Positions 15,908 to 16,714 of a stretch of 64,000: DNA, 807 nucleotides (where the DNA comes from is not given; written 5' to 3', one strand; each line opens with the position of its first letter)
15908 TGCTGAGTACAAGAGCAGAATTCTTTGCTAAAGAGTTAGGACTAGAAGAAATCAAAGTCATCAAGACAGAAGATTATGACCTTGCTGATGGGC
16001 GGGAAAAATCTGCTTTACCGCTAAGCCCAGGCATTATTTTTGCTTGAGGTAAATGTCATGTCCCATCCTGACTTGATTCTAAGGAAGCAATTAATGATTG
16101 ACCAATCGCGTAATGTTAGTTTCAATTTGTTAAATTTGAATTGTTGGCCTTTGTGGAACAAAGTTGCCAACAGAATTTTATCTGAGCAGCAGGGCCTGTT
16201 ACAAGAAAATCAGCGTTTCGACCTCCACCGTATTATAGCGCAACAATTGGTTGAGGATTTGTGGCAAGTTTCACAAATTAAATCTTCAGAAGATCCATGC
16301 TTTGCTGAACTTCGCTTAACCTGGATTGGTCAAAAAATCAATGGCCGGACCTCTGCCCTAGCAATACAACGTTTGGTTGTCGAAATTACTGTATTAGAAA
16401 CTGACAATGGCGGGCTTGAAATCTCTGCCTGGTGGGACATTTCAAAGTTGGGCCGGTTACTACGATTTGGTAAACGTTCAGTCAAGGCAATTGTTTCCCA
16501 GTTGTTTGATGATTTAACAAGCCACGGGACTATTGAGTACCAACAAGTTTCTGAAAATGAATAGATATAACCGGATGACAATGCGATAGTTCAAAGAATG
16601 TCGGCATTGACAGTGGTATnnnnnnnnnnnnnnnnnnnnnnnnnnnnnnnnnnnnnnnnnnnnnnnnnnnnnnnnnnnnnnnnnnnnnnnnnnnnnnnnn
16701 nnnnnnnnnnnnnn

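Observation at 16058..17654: Archaeal homologue of the eukaryotic CDIN1/C15orf41 'TPD' nuclease, in a two-gene module tied to leuS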

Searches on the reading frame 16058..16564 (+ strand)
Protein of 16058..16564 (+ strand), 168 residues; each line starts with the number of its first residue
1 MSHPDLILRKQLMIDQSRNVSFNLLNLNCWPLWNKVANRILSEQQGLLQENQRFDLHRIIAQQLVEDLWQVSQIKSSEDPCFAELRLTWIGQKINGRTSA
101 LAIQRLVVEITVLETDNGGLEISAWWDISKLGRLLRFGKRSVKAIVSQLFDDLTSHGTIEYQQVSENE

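Call 3: search_protein_families(library=pfam, proteins=[window:16058-16564:+], max_evalue=1)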
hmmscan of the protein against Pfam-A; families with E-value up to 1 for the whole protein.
window:16058-16564:+ (168 aa): 0 families

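Call 13: find_homologous_proteins(query=window:16058-16564:+, max_evalue=0.001)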
Query window:16058-16564:+ (168 aa): 25 proteins with E <= 0.001 among 57 candidates.
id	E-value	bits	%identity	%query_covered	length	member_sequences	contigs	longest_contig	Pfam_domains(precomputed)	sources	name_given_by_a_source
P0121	2.0e-103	361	98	100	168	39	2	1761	-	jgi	jgi:hypothetical protein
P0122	2.0e-101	354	96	100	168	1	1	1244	-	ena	-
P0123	2.2e-100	351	95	100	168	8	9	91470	-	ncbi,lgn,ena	-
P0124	1.1e-98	346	93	100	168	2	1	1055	-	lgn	-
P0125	9.9e-98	342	92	100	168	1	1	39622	-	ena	-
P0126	2.4e-97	341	92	100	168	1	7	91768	-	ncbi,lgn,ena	-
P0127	3.5e-97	341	91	100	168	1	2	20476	-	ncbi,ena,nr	ncbi:MAG: hypothetical protein P8Q94_05490 [Candidatus Poseidoniaceae archaeon]|nr:hypothetical prot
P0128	9.5e-97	339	91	100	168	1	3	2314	-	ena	-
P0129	6.8e-96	337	90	100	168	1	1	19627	-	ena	-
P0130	8.2e-96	336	89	100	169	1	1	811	-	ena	-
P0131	4.4e-95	334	89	100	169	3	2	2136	-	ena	-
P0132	1.5e-94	332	88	100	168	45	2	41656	-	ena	-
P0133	3.0e-92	325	88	100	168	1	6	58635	-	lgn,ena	-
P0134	8.3e-92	323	86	100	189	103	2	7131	-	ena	-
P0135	1.2e-91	323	87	100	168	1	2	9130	-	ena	-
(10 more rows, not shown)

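Call 32: search_solved_structures(query=A2, max_evalue=10, show_alignments=3)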
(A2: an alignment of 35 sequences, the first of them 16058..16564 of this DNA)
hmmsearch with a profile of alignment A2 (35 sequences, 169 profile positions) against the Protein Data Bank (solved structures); distinct sequences matched with E-value up to 10: 0.

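Call 33: search_protein_families(library=pfam, alignment_id=A2, max_evalue=1)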
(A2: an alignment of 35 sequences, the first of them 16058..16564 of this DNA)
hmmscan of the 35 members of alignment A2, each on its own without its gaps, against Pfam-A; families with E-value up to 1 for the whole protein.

A. member 1, window:16058-16564:+ (168 aa): 0 families

B. families by the number of members that match (of 35 scanned): 6 families
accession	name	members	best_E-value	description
PF10604.15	Polyketide_cyc2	2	0.006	Polyketide cyclase / dehydrase and lipid transport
PF18163.6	LD_cluster2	2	0.034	SLOG cluster2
PF16583.11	ZirS_C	1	0.026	Zinc-regulated secreted antivirulence protein C-terminal domain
PF06319.18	MmcB-like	1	0.03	DNA repair protein MmcB-like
PF19848.4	DUF6323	1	0.14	Family of unknown function (DUF6323)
PF00736.24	EF1_GNE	1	0.16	EF-1 guanine nucleotide exchange domain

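Call 47: predict_structure(alignment_id=A3)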
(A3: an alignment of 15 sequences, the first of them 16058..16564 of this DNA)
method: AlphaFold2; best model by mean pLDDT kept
length: 168 residues; sequences in the alignment: 15
mean_pLDDT: 46.0   pTM: 0.46
mean pLDDT of the five models: 46.0, 44.4, 41.9, 40.5, 39.7
residues with pLDDT >= 90: 0; 70-90: 1; 50-70: 56; < 50: 111
segments of 3 or more residues with pLDDT < 50: 15-44, 46-48, 51-114, 157-168
pLDDT, mean of each block of 10 residues (from residue 1): 57 45 28 39 48 48 41 34 39 34 39 52 59 60 62 53 41
secondary structure, 60 per line:
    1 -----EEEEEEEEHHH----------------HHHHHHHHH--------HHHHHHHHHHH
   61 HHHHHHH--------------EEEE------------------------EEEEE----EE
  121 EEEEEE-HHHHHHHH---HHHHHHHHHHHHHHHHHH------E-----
elements in order: E6-13 H33-41 H50-67 E82-85 E110-114 E119-126 H128-135 H139-156

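Call 58: fold_search(model_id=the predicted structure, library=pdb)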
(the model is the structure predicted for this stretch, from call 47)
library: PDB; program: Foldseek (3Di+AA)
matches with E <= 10: 465; with E <= 0.001: 0
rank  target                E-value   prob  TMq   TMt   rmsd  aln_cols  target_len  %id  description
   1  8ojg_G                2.4e-01  0.10  0.18  0.17  13.5       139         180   16  Structure of the MlaCD complex (2:6 stoichiometry) (released 2024-07-10)
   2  2ov7_A                2.9e-01  0.08  0.15  0.18  17.2       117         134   10  The first domain of the ribosomal protein L1 from Thermus thermophilus (released 2007-12-25)
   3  3zfz_B                3.4e-01  0.04  0.13  0.05  17.4       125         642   11  Crystal structure of ceftaroline acyl-PBP2a from MRSA with non- covalently bound ceftaroline and muramic acid at allos (released 2013-10-09)
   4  2j9o_D                3.6e-01  0.09  0.10  0.08   8.6        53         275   21  Structure of PBP-A, L158E mutant (released 2007-12-11)
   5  4cpk_A                3.9e-01  0.04  0.12  0.05  16.0       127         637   10  Crystal structure of PBP2a double clinical mutant N146K-E150K from MRSA (released 2014-09-10)
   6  7tj1_A                4.1e-01  0.16  0.18  0.21   5.9        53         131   19  Crystal Structure of the Putative Fluoride Ion Transporter CrcB Bab1_1389 from Brucella abortus (released 2022-01-26)
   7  7tj1_C                4.7e-01  0.15  0.18  0.22   6.2        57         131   18  Crystal Structure of the Putative Fluoride Ion Transporter CrcB Bab1_1389 from Brucella abortus (released 2022-01-26)
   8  5ukl_A                4.7e-01  0.04  0.14  0.05  17.6       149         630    9  Human GRK2 in complex with Gbetagamma subunits and CCG222886 (14bd) (released 2017-04-05)
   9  4cpk_B                4.7e-01  0.04  0.12  0.06  16.8       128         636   10  Crystal structure of PBP2a double clinical mutant N146K-E150K from MRSA (released 2014-09-10)
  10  2jbf_D                5.0e-01  0.08  0.10  0.07   8.9        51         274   22  Structure of PBP-A, L158E mutant. Acyl-enzyme complex with penicillin- G. (released 2008-02-05)
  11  1mwt_B                5.0e-01  0.03  0.12  0.06  15.8       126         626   14  Structure of penicillin G acyl-Penicillin binding protein 2a from methicillin resistant Staphylococcus aureus strain 2 (released 2002-11-06)
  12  5ukk_A                5.0e-01  0.03  0.11  0.04  18.5       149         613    9  Human GRK2 in complex with human G-beta-gamma subunits and CCG211998 (14ak) (released 2017-04-05)
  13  22xk_B                5.3e-01  0.05  0.17  0.04  23.6       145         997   12  MexBYB-Ka asymmetry (released 2026-03-11)
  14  6bwq_B                5.6e-01  0.07  0.21  0.23  20.3       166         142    8  LarC2, the C-terminal domain of a cyclometallase involved in the synthesis of the NPN cofactor of lactate racemase, in (released 2018-06-20)
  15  7cnx_A                5.6e-01  0.04  0.11  0.09  13.7        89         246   19  Crystal structure of Apo PSD from E. coli (2.63 A) (released 2021-03-24)
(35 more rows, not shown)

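Call 69: search_protein_families(library=padloc, proteins=[window:16058-16564:+], max_evalue=0.1)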
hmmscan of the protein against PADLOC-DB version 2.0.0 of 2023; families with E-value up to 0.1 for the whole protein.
window:16058-16564:+ (168 aa): 0 families

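Call 70: search_protein_families(library=ncbifam, proteins=[window:16058-16564:+], max_evalue=0.01)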
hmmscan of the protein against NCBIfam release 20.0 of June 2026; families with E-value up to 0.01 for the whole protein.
window:16058-16564:+ (168 aa): 0 families
